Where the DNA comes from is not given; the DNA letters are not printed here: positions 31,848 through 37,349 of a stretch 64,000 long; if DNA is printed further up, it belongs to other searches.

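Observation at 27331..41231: Four-gene operon mixing BREX type-2 parts (BrxD-like ATPase, Lhr/DUF1998 helicase, PglW-like NERD-tandem kinase) with a 1202-aa HhH protein, but no methyltransferase or phosphatase: candidate undescribed defence system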

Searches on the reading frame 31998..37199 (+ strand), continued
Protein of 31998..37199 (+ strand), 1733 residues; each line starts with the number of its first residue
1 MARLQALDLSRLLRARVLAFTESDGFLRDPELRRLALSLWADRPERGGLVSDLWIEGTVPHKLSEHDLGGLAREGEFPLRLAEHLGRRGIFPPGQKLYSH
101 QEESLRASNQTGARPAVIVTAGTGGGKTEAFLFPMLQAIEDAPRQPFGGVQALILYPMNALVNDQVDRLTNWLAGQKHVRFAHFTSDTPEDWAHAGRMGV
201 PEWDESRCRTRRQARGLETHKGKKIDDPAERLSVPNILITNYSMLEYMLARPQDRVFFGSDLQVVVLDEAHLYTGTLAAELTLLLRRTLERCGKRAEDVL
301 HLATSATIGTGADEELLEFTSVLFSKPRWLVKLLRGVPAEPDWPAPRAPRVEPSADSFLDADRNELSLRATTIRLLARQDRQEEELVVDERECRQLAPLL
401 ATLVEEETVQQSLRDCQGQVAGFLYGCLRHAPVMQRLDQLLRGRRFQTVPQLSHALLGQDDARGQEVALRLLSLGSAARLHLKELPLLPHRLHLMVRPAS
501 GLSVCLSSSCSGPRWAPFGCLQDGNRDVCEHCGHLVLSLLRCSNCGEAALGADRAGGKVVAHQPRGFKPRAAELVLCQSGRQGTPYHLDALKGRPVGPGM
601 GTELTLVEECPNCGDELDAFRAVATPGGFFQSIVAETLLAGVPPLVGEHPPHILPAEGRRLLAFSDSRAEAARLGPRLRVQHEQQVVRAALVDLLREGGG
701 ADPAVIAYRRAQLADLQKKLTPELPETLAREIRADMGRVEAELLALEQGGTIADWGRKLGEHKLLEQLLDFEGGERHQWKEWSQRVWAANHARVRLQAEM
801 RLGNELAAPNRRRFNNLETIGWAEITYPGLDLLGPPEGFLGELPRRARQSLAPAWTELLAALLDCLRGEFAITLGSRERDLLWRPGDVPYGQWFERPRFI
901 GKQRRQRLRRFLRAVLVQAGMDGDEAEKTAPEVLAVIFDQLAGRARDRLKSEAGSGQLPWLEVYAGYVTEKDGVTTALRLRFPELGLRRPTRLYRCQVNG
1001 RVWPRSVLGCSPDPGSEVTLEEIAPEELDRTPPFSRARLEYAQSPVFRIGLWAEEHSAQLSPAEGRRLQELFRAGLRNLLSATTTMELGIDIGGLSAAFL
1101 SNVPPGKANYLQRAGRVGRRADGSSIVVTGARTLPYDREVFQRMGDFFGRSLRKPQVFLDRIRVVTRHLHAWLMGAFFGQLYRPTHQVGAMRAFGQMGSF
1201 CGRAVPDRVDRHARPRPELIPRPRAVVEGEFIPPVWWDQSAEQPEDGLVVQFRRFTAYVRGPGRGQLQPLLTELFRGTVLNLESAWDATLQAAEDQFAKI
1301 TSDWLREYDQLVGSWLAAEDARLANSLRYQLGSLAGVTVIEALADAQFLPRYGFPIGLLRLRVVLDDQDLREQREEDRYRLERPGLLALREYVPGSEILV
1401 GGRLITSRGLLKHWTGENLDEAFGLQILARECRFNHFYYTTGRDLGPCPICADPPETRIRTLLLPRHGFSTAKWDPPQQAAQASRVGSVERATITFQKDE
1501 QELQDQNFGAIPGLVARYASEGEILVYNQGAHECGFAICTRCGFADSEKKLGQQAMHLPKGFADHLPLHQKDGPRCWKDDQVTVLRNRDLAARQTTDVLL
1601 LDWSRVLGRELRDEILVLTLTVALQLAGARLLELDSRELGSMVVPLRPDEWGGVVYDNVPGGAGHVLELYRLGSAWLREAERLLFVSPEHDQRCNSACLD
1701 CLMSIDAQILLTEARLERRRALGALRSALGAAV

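Call 92: get_annotated_region(hit=H43, flank=3500)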
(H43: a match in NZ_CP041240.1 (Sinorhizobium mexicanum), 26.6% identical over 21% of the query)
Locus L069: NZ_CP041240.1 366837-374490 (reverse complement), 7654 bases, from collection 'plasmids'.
description: Sinorhizobium mexicanum strain ITTG R7 plasmid pEmeITTGR7b, complete sequence
organism: Sinorhizobium mexicanum (NCBI taxid 375549)
taxonomy: Bacteria; Pseudomonadota; Alphaproteobacteria; Hyphomicrobiales; Rhizobiaceae; Sinorhizobium; Sinorhizobium mexicanum
host: -; source: Acaciella angustissima,cell culture; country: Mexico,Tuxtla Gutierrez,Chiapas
typing (MOB-suite, as given by PLSDB): conjugative; replicon rep_cluster_471; relaxase MOBQ; mating-pair formation MPF_T
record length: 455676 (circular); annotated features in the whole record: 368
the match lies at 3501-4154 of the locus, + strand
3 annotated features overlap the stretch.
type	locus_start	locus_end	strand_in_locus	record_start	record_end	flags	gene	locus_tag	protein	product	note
CDS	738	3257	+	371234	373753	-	-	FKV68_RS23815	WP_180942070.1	hypothetical protein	-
CDS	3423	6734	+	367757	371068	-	-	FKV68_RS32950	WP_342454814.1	STY4851/ECs_5259 family protein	-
CDS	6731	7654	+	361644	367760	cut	-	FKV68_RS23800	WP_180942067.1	DEAD/DEAH box helicase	-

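Call 93: get_annotated_region(hit=H44, flank=3800)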
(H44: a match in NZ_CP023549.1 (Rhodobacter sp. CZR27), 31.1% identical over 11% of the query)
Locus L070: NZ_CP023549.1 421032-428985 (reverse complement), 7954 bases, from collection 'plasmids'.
description: Rhodobacter sp. CZR27 plasmid unnamed1, complete sequence
organism: Rhodobacter sp. CZR27 (NCBI taxid 2033869)
taxonomy: Bacteria; Pseudomonadota; Alphaproteobacteria; Rhodobacterales; Paracoccaceae; Rhodobacter; Rhodobacter sp. CZR27
host: -; source: cell culture,paddy soil; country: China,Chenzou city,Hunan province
typing (MOB-suite, as given by PLSDB): non-mobilizable
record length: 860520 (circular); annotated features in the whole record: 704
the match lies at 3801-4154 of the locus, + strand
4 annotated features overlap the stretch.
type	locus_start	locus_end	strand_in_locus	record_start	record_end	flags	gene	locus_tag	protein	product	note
CDS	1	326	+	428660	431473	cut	-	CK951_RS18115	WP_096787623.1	DUF1156 domain-containing protein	-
CDS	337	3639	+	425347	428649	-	-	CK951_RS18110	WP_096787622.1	DUF499 domain-containing protein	-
CDS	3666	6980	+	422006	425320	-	-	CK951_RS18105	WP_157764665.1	STY4851/ECs_5259 family protein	-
CDS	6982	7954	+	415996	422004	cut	-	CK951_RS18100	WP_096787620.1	DEAD/DEAH box helicase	-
